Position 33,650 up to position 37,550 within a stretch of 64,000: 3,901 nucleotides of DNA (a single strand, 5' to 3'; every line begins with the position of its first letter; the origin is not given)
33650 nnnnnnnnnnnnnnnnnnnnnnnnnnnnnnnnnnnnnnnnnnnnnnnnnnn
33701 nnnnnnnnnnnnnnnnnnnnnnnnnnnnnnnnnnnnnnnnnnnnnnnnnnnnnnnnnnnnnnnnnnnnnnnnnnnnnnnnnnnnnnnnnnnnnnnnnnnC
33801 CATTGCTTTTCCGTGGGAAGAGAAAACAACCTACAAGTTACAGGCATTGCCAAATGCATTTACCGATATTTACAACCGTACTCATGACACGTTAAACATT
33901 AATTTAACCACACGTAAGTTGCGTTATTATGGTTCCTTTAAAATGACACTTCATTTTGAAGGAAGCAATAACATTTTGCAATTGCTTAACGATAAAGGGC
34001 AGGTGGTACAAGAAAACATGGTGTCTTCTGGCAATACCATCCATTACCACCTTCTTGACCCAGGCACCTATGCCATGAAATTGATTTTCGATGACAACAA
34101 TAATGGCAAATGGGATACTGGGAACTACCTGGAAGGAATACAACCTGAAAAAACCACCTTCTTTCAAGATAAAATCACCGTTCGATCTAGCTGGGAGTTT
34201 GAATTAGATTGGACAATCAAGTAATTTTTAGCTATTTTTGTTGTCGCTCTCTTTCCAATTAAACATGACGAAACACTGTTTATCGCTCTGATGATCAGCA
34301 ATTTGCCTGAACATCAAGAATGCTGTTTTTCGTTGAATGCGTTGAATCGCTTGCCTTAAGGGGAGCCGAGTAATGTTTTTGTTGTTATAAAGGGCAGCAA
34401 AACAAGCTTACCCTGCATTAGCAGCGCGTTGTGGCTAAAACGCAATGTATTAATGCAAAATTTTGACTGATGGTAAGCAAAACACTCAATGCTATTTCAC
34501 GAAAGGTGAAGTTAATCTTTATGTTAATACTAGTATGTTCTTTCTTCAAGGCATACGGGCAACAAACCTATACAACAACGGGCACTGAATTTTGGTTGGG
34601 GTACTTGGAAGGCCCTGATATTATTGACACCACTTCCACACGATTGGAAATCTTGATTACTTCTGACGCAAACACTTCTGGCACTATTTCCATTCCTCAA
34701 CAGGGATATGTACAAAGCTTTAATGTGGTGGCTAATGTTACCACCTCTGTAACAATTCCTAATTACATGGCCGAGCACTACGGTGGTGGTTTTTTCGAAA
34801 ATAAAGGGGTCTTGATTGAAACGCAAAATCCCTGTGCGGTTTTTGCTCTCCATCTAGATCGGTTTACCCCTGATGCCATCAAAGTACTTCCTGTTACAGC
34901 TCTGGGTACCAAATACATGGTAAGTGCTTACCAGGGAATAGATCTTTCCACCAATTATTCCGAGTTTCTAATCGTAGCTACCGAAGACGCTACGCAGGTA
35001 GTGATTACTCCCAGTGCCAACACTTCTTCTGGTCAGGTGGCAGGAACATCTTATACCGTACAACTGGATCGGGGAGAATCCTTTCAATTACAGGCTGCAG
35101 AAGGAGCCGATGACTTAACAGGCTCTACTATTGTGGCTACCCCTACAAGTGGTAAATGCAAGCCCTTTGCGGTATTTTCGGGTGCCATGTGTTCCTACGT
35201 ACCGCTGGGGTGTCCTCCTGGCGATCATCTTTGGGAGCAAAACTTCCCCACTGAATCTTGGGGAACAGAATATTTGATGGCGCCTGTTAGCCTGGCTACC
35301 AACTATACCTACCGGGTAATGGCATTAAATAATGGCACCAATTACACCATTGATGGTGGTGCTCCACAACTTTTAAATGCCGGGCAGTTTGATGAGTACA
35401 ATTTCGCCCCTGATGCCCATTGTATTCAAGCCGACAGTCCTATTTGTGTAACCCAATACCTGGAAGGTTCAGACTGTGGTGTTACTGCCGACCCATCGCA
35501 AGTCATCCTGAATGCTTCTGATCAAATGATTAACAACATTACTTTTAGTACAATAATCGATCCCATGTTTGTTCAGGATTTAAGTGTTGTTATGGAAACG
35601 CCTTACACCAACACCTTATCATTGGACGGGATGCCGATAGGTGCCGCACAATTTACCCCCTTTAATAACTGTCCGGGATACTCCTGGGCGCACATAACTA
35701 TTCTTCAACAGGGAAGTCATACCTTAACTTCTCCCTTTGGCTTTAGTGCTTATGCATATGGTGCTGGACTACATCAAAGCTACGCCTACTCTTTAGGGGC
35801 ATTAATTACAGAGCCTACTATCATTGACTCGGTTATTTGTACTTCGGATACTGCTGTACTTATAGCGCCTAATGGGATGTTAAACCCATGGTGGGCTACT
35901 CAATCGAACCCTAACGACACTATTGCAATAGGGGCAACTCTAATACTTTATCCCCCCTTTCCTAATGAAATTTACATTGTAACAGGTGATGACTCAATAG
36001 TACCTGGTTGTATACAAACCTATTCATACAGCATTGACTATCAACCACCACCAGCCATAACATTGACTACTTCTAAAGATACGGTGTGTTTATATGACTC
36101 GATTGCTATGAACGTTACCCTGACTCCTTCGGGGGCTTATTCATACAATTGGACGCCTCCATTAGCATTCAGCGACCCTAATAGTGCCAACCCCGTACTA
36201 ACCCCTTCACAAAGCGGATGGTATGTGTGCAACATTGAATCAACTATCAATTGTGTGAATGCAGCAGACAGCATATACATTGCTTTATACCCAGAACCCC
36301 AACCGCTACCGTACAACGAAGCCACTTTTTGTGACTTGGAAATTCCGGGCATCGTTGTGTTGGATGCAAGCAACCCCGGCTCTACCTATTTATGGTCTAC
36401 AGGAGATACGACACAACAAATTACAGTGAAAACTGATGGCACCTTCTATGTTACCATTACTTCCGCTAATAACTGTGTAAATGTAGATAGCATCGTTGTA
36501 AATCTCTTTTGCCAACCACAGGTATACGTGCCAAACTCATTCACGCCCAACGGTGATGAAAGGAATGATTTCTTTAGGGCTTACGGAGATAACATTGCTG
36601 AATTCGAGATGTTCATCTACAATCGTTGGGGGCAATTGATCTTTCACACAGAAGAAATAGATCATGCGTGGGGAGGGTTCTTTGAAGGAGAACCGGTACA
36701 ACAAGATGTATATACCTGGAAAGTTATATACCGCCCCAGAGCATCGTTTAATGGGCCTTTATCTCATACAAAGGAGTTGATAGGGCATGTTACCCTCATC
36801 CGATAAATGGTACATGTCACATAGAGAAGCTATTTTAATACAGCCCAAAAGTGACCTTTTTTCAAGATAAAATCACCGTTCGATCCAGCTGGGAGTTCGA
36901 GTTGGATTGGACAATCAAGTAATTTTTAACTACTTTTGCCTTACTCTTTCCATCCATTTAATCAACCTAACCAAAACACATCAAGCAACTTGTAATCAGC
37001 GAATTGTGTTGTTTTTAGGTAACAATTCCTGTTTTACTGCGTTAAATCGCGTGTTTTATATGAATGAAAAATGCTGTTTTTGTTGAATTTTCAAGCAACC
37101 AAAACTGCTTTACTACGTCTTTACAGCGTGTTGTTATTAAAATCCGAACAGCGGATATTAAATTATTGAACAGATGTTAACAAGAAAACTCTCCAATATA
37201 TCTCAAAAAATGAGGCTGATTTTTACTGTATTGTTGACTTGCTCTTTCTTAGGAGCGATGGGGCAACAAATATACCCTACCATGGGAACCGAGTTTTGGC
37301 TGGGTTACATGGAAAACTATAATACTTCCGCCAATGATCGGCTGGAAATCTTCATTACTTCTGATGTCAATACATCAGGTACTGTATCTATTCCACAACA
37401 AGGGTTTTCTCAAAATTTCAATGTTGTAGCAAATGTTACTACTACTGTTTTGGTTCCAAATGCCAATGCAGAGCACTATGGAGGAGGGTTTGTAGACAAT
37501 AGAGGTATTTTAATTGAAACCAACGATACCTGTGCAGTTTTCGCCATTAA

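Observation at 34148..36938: Duplication scar: the adhesin duplication carried the last ~22 codons of the upstream gene, and that relic appears to be the promoter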

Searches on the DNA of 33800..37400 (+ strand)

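Call 25: search_rna_families(source=window, start=33800, end=37400, threshold=evalue, max_evalue=10)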
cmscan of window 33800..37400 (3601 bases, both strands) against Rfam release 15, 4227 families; matches with E-value up to 10: 5.
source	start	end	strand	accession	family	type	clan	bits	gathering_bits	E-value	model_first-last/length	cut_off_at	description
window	36869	36926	-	RF00136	SNORD81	Gene; snRNA; snoRNA; CD-box;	CL00050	21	50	2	1-77/77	no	Small nucleolar RNA SNORD81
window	34057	34190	+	RF01444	S_pombe_snR92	Gene; snRNA; snoRNA; HACA-box;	-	15.9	80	9.4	1-144/144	no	small nucleolar RNA snR92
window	37200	37315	+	RF01881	Xist_exon4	Gene; lncRNA;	-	14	100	8.9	1-126/126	no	X-chromosome inactivation gene exon 4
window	36215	36377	+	RF02111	IS009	Gene;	-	13.6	117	5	1-199/199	no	IS009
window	35783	35817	-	RF02914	DUF805b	Cis-reg;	CL00115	13.2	35.6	4.9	1-35/35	no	DUF805b RNA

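Call 57: search_dna_similar(query=window:36840-36960:+, collection=plasmids, mode=distant, max_rows=5)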
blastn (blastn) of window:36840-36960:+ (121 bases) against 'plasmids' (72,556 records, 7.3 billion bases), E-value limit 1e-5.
No match.
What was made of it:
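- Tried and rejected: A plasmid BLAST also found nothing (call 57).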
